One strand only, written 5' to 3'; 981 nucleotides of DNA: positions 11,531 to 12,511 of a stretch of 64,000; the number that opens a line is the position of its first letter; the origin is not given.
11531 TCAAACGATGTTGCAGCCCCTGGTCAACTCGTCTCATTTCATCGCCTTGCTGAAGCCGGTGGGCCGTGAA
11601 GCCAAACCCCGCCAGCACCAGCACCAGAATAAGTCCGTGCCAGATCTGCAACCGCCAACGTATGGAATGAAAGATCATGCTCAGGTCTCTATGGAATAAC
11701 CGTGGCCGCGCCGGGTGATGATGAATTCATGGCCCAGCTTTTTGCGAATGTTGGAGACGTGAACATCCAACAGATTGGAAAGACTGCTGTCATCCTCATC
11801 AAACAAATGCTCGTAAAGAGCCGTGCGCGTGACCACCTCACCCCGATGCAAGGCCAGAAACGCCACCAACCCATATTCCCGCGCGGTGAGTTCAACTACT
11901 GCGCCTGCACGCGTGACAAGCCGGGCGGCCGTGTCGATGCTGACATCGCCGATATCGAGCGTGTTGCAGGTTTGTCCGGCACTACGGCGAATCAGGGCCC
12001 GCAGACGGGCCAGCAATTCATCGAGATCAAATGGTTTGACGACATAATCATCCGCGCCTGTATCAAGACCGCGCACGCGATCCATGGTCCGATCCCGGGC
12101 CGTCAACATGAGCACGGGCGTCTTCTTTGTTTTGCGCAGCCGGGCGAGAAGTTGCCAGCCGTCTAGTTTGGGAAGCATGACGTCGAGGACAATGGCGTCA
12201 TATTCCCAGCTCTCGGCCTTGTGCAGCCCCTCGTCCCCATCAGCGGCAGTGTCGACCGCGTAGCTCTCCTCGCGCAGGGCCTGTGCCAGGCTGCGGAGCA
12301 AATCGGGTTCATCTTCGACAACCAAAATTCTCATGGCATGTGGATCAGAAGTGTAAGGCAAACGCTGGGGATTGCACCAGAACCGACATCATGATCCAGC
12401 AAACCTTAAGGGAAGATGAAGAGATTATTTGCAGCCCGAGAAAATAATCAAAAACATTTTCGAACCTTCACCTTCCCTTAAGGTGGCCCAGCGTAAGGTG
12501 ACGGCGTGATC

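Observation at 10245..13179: Two-component system paired with a divergently transcribed secreted EF-hand protein. Both share a Pro/Gly/Arg-rich low-complexity sequence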

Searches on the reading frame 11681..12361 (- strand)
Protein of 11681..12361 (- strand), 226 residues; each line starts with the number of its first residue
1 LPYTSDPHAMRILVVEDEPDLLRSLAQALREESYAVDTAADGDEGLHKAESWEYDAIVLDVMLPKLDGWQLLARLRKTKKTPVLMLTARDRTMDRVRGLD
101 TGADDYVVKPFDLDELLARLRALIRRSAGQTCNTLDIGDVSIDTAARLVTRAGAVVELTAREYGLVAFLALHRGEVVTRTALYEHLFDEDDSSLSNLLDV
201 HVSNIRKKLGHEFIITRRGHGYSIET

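Call 3: search_protein_families(library=pfam, proteins=[window:11681-12361:-], max_evalue=0.01)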
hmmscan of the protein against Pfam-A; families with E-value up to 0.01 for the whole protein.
window:11681-12361:- (226 aa): 2 families
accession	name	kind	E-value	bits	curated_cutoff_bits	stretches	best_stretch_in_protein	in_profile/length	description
PF00072.30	Response_reg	-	5.3e-31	107.5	30.2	1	12-120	1-110/111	Response regulator receiver domain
PF00486.34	Trans_reg_C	-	1.5e-19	70.3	26.2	1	154-223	2-76/77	Transcriptional regulatory protein, C terminal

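Call 4: search_protein_families(library=ncbifam, proteins=[window:11681-12361:-], max_evalue=0.01)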
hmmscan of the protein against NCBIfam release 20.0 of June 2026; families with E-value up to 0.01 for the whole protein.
window:11681-12361:- (226 aa): 100 families (the best 25 are shown)
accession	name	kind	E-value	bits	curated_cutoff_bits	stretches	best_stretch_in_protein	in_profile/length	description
NF007928.2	PRK10643.1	equivalog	2.7e-63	213.5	330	1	10-223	1-215/216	two-component system response regulator PmrA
TIGR01387.1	cztR_silR_copR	subfamily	9.2e-63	211.8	279.2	1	12-223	1-217/218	heavy metal response regulator transcription factor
NF041734.1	resp_reg_RppA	equivalog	5.8e-56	189.4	250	1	10-224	1-227/229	two-component system response regulator RppA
NF041733.1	resp_reg_CseB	equivalog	1.1e-54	185.2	350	1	11-224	2-226/228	two-component system response regulator CseB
NF012023.0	PRK15479.1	equivalog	2.5e-54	184.2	337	1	10-225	1-218/224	transcriptional regulator TctD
NF008567.0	PRK11517.1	equivalog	3.4e-54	183.6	353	1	10-224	1-218/223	response regulator transcription factor HprR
NF045991.1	RespRegCtrARhodob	equivalog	1e-52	179.1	350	1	10-223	1-220/224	response regulator transcription factor CtrA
NF045944.1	ResRegRpaBCyano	equivalog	1.1e-51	175.5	330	1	13-225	1-228/229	response regulator transcription factor RpaB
NF040689.1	MtrAB_MtrA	equivalog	1.4e-51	175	300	1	12-223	1-217/219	MtrAB system response regulator MtrA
TIGR02154.1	PhoB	equivalog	1.6e-50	171.5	296.2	1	10-224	3-225/226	phosphate regulon transcriptional regulator PhoB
NF007663.1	PRK10336.1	equivalog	2.1e-50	171.5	345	1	10-224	1-216/219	quorum sensing response regulator transcription factor QseB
NF053854.1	RespRegPhoBBctds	equivalog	1.4e-49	168.5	270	1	12-224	1-224/225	two-component system response regulator PhoB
NF007346.1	PRK09836.1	equivalog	2.1e-49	168.3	420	1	10-225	1-222/227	copper/silver response regulator transcription factor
NF040534.1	resp_reg_YycF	equivalog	3e-47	160.8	340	1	11-224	2-227/231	response regulator YycF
NF008296.0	PRK11083.1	equivalog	9.7e-46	156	273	1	9-225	3-226/228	two-component system response regulator CreB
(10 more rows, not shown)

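Call 45: search_solved_structures(query=window:11681-12361:-, max_evalue=1e-20, show_alignments=1)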
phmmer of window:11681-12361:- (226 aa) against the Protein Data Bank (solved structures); distinct sequences matched with E-value up to 1e-20: 59.
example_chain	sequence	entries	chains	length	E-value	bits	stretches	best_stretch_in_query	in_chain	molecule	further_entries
1kgs_A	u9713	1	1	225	1e-53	185.5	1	10-222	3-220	DNA BINDING RESPONSE REGULATOR D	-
8jo2_H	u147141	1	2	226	2.4e-49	171.2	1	10-224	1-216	DNA-binding transcriptional regulator BasR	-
4s04_A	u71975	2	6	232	2.6e-49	171.1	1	10-224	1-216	DNA-binding transcriptional regulator BasR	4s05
1ys6_A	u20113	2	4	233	4.1e-41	144.3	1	10-222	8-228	Transcriptional regulatory protein prrA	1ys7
9ji3_J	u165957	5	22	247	1.8e-38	135.7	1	7-224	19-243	DNA-binding response regulator | Possible two component system response transcriptional positive regulator PhoP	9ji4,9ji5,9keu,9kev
3r0j_A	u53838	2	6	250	1.9e-38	135.6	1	7-224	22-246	POSSIBLE TWO COMPONENT SYSTEM RESPONSE TRANSCRIPTIONAL POSITIVE REGULATOR PHOP | Response regulator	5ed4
3q9s_A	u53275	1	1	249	2.5e-38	135.2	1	9-209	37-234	DNA-binding response regulator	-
7lz9_A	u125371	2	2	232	8.3e-38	133.5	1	10-226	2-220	Putative two-component system response regulator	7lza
2gwr_A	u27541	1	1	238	5.5e-37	130.9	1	8-222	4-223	DNA-binding response regulator mtrA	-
6is1_A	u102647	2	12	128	7e-37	130.5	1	8-127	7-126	Response regulator ArlR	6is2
6is3_C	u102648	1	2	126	1e-36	130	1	8-126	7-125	Response regulator ArlR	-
2oqr_A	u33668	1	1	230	2.8e-36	128.5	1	9-225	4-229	Sensory transduction protein regX3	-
3nnn_A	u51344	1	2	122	3.9e-34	121.5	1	10-127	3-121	DNA BINDING RESPONSE REGULATOR D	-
9ket_J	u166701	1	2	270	2.8e-33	118.7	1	52-224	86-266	Possible two component system response transcriptional positive regulator PhoP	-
4b09_A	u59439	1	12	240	7.3e-33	117.4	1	6-210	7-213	TRANSCRIPTIONAL REGULATORY PROTEIN BAER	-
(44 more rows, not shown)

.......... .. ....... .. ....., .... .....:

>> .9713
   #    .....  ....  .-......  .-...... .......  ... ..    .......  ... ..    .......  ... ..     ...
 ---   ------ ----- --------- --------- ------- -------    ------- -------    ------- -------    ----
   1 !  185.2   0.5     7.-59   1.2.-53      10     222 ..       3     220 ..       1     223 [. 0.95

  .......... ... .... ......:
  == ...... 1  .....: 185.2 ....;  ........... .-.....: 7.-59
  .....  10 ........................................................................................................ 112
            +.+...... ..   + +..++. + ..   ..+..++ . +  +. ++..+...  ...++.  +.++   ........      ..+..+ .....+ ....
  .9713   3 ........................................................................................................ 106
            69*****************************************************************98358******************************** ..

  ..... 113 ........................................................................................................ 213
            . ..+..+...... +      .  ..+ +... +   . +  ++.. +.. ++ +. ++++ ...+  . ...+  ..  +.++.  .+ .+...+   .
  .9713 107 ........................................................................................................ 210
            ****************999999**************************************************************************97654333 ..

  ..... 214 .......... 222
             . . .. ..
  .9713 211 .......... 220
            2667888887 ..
